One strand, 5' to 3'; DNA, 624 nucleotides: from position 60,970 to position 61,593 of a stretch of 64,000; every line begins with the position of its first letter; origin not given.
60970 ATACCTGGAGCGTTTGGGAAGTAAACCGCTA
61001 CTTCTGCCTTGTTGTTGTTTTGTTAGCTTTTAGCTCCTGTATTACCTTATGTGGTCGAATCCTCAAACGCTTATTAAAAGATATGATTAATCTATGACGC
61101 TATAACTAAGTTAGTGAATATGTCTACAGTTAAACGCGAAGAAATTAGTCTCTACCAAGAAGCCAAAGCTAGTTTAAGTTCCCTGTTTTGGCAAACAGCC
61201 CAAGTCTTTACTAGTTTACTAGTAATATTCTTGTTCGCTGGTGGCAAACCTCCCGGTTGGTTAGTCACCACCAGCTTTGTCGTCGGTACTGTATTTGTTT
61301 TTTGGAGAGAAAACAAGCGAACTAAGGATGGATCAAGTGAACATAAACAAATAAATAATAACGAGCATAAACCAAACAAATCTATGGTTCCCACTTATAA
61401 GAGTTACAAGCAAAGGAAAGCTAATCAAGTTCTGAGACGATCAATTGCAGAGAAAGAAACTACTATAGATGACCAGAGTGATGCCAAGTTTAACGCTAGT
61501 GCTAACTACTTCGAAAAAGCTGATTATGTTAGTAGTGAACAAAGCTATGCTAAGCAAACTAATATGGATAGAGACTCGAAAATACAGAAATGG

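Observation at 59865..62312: AT-rich two-gene membrane-protein cassette flanked by direct repeats next to a YefM/YoeB module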

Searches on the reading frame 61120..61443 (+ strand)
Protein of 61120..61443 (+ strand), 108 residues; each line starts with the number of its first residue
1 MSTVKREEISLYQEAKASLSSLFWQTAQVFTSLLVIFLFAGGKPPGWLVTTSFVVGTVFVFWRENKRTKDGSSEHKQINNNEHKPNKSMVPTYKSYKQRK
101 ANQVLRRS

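Call 45: find_homologous_proteins(query=A7, max_evalue=0.01)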
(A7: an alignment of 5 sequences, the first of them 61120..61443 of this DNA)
Query A7 (5 sequences) (108 aa, profile of the alignment): 7 proteins with E <= 0.01 among 82 candidates.
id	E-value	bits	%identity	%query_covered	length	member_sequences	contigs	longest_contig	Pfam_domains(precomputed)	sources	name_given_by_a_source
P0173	7.3e-55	202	64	99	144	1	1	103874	-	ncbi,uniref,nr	ncbi:hypothetical protein [Moorena sp. SIO3A2]|uniref:hypothetical protein n=1 Tax=Moorena sp. SIO3A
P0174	3.9e-52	193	75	94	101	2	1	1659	-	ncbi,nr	ncbi:MAG: hypothetical protein F6J98_35135, partial [Moorea sp. SIO4G2]|nr:hypothetical protein [Moo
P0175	3.9e-21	93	60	62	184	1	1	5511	-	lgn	-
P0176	3.3e-20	90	53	70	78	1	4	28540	-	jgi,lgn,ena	jgi:hypothetical protein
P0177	7.4e-18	83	60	58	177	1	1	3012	PF00805.29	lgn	-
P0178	8.1e-18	82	50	69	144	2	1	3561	-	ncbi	ncbi:hypothetical protein H6S82_23820, partial [Planktothrix sp. FACHB-1355]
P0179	1.4e-16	78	50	76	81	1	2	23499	-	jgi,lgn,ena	jgi:hypothetical protein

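Call 47: find_encoding_contigs(protein=P0176, flank=5000, max_places=3)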
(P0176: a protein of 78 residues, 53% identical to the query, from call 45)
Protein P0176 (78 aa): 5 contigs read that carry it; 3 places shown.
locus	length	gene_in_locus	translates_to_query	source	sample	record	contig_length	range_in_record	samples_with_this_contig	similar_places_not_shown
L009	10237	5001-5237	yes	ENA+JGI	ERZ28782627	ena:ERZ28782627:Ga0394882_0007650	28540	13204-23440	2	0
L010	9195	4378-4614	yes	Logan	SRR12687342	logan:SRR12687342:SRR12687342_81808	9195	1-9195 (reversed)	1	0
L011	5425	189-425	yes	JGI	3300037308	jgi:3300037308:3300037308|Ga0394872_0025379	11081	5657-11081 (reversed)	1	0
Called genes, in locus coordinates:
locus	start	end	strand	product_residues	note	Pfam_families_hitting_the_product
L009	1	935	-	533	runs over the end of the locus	PF00361:Proton_antipo_M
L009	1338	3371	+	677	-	PF02086:MethyltransfD12, PF09566:RE_SacI_N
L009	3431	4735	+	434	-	PF01523:PmbA_TldD_1st (weak), PF19289:PmbA_TldD_3rd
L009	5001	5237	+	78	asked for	-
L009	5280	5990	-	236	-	PF05685:Uma2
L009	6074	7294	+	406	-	PF08486:SpoIID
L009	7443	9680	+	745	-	PF05787:PhoX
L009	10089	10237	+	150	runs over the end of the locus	-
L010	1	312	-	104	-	?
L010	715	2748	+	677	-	PF02086:MethyltransfD12, PF09566:RE_SacI_N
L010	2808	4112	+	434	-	PF01523:PmbA_TldD_1st (weak), PF19289:PmbA_TldD_3rd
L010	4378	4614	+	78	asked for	-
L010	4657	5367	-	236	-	PF05685:Uma2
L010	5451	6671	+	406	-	PF08486:SpoIID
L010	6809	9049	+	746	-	PF05787:PhoX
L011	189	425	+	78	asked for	-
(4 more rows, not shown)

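Call 48: find_encoding_contigs(protein=P0179, flank=5000, max_places=3)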
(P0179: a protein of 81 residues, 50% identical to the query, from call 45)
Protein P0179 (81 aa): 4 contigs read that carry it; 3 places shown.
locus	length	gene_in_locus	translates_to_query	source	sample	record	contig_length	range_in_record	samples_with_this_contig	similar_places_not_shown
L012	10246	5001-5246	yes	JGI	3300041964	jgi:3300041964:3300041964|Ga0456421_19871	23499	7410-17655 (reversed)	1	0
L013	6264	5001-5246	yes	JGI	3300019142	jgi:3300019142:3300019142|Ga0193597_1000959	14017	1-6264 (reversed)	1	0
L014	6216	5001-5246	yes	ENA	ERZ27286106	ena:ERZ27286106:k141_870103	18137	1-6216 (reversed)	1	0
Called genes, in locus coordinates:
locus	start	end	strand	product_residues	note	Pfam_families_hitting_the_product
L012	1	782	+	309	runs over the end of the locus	-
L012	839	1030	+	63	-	-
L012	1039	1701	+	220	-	-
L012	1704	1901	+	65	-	-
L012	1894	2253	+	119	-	PF03592:Terminase_2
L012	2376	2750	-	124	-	PF13384:HTH_23, PF13551:HTH_29 (weak)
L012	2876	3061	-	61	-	-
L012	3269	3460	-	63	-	-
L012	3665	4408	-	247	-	PF04586:Peptidase_S78 (weak)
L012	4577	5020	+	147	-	-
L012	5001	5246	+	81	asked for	-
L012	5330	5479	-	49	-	-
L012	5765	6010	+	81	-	PF00805:Pentapeptide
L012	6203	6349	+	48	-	-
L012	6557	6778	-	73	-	-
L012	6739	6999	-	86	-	-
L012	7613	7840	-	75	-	-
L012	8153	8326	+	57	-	-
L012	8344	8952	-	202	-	-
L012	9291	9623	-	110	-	PF00589:Phage_integrase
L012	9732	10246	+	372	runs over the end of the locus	PF08448:PAS_4, PF13188:PAS_8 (faint), PF13426:PAS_9 (faint), PF00989:PAS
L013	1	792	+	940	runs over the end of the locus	PF08707:PriCT_2 (weak), PF13481:AAA_25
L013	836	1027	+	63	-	-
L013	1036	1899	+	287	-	-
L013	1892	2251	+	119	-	PF03592:Terminase_2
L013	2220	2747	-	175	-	PF13384:HTH_23, PF13551:HTH_29 (weak)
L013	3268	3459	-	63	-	-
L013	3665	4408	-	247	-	PF04586:Peptidase_S78 (weak)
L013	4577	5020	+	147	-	-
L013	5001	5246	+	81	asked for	-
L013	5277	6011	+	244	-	-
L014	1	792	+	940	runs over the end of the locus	PF08707:PriCT_2 (weak), PF13481:AAA_25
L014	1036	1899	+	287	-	-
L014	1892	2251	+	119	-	PF03592:Terminase_2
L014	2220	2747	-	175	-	PF13384:HTH_23, PF13551:HTH_29 (weak)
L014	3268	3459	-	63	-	-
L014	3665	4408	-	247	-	PF04586:Peptidase_S78 (weak)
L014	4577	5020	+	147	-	-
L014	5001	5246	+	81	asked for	-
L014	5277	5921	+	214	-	-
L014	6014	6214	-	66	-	?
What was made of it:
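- On Phage holin/antiholin pair: Only L012-L014 lie in a phage-like region (call 48).
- One distant copy of the pair lies in a phage- or satellite-like element carrying primase, small terminase, prohead protease and integrase genes (L012-L014, call 48). The L012-L014 copy lies among phage-like genes (call 48).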

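Call 51: find_encoding_contigs(protein=P0178, flank=5000, max_places=3)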
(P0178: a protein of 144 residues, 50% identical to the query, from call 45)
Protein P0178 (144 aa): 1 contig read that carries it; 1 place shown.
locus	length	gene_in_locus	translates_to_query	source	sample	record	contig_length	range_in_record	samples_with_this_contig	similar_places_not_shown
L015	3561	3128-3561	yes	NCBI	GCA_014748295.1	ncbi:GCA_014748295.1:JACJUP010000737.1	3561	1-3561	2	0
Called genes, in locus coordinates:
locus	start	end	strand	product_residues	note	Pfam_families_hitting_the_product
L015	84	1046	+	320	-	PF00106:adh_short, PF13561:adh_short_C2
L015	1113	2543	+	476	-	PF01425:Amidase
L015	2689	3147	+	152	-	-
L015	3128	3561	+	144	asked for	?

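Call 52: find_encoding_contigs(protein=P0175, flank=5000, max_places=3)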
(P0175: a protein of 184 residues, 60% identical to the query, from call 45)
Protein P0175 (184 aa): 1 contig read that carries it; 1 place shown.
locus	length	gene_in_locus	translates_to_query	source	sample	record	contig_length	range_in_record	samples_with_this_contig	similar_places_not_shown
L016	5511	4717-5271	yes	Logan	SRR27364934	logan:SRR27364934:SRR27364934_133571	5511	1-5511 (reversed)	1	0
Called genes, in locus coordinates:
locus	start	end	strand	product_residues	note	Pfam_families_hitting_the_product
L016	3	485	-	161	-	?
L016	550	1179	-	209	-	PF01073:3Beta_HSD, PF01370:Epimerase, PF05368:NmrA, PF13460:NAD_binding_10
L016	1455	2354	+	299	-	PF00165:HTH_AraC (weak), PF12833:HTH_18, PF00165:HTH_AraC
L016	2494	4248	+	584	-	PF03485:Arg_tRNA_synt_N, PF00750:tRNA-synt_1d, PF05746:DALR_1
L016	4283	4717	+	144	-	-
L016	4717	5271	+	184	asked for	-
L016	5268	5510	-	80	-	?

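Call 56: search_protein_families(library=phrogs, proteins=[window:61120-61443:+, L012:4577-5017:+, P0179, P0176, L016:4283-4714:+], max_evalue=0.1)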
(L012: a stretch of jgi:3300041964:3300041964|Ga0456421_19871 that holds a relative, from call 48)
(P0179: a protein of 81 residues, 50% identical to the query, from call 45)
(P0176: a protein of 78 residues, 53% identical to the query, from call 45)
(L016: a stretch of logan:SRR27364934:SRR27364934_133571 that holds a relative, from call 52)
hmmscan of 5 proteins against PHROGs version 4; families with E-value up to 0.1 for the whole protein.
window:61120-61443:+ (108 aa): 0 families

L012:4577-5017:+ (147 aa): 0 families

P0179 (81 aa): 1 family
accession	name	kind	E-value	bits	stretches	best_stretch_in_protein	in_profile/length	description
phrog_26862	-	unknown function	0.033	15.1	1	31-67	10-44/51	-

P0176 (78 aa): 0 families

L016:4283-4714:+ (144 aa): 0 families

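Call 72: search_protein_families(library=padloc, proteins=[L013:5277-6008:+], max_evalue=0.001)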
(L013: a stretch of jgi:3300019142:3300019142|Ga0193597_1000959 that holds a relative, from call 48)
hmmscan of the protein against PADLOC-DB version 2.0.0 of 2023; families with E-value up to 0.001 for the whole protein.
L013:5277-6008:+ (244 aa): 0 families

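Call 94: search_dna_similar(query=L012:4577-5017:+, collection=plasmids, mode=protein, max_evalue=0.001, max_rows=30)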
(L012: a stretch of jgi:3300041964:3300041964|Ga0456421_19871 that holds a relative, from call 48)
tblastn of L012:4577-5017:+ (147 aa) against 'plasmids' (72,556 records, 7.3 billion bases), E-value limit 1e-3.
No match.

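Call 95: search_dna_similar(query=L012:4577-5017:+, collection=phages, mode=protein, max_evalue=0.001, max_rows=20)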
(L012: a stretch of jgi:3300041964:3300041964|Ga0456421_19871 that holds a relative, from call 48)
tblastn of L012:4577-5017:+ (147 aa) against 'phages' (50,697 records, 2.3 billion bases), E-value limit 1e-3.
No match.

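Call 98: list_cluster_members(proteins=[L012:4577-5017:+, L015:2689-3144:+, L016:4283-4714:+, L020:4986-5408:+, L022:4989-5396:+, L024:4956-5417:+, L029:4989-5408:+, L034:4941-5348:+, L049:4854-5333:+, L030:2599-3048:+])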
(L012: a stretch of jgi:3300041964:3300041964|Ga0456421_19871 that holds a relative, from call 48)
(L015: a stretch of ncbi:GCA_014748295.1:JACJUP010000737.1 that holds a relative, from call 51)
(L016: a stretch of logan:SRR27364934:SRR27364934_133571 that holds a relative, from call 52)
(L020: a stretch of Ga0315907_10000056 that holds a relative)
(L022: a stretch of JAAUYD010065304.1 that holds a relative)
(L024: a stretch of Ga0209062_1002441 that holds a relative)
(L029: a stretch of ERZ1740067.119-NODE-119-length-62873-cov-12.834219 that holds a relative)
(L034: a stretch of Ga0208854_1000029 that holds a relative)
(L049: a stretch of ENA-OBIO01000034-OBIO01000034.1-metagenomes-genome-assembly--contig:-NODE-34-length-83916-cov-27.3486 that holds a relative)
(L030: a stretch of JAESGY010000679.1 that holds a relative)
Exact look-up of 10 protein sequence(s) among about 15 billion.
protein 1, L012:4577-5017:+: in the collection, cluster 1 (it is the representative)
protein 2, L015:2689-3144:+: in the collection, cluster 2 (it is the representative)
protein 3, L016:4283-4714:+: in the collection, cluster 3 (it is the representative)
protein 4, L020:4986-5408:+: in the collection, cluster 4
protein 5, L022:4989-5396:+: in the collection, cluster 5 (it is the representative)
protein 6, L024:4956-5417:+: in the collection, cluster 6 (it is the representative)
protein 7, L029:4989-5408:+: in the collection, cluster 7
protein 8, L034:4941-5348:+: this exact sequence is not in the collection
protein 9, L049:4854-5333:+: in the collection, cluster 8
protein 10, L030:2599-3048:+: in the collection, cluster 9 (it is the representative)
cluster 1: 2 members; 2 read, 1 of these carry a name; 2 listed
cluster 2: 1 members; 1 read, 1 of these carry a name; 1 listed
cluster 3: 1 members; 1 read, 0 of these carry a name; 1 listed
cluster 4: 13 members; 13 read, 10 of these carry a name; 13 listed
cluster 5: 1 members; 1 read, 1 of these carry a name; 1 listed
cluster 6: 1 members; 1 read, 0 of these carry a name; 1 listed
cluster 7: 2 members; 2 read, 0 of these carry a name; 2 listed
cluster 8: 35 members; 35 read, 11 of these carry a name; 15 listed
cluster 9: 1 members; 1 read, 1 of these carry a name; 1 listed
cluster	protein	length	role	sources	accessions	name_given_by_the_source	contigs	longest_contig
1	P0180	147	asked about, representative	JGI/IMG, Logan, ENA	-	hypothetical protein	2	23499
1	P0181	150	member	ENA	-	-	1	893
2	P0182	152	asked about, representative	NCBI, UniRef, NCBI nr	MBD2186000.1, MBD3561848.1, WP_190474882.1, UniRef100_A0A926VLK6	hypothetical protein H6S82_23815 [Planktothrix sp. FACHB-1355] | Uncharacterized protein n=1 Tax=Aerosakkonema funiforme FACHB-1375 TaxID=2949571 ... | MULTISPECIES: hypothetical protein [Oscillatoriales]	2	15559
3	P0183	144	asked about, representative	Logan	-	-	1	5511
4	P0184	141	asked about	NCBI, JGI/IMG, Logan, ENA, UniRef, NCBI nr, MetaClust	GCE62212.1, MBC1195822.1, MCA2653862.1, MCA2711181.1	MAG: hypothetical protein IM473_12820 [Microcystis sp. M015S2] | hypothetical protein | Uncharacterized protein n=4 Tax=Microcystis TaxID=1125 RepID=A0A841UZ79_MICAE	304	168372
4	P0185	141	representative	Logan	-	-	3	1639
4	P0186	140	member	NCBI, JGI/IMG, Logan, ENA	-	hypothetical protein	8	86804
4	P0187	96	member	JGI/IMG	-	hypothetical protein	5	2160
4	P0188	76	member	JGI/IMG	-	hypothetical protein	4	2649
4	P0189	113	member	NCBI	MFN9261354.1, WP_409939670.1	hypothetical protein, partial [Microcystis sp.]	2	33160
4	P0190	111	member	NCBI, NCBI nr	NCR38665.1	MAG: hypothetical protein GPJ21_01735 [Microcystis aeruginosa W13-11] | hypothetical protein [Microcystis aeruginosa W13-11]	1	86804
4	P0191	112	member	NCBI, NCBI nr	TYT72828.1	hypothetical protein FXO09_01690 [Microcystis aeruginosa KLA2]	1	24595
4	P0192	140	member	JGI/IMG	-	hypothetical protein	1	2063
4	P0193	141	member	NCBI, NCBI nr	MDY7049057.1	MAG: hypothetical protein RPG89_10685 [Microcystis panniformis WG22] | hypothetical protein [Microcystis panniformis WG22]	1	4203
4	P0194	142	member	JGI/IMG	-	hypothetical protein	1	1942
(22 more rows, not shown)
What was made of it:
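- *Taxa.* Microcystis, Planktothrix/Aerosakkonema, Nostocaceae, Microcoleus and Moorena (call 98). The link to multicellularity is therefore loose (call 98). The pair is chromosomal and widespread, including in Microcystis, where it was seen on 304 contigs (call 98).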

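Call 102: search_protein_families(library=pfam, proteins=[L016:4717-5268:+], max_evalue=0.01)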
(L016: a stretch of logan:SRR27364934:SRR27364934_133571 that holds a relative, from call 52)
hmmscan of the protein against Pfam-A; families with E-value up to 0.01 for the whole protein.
L016:4717-5268:+ (184 aa): 0 families
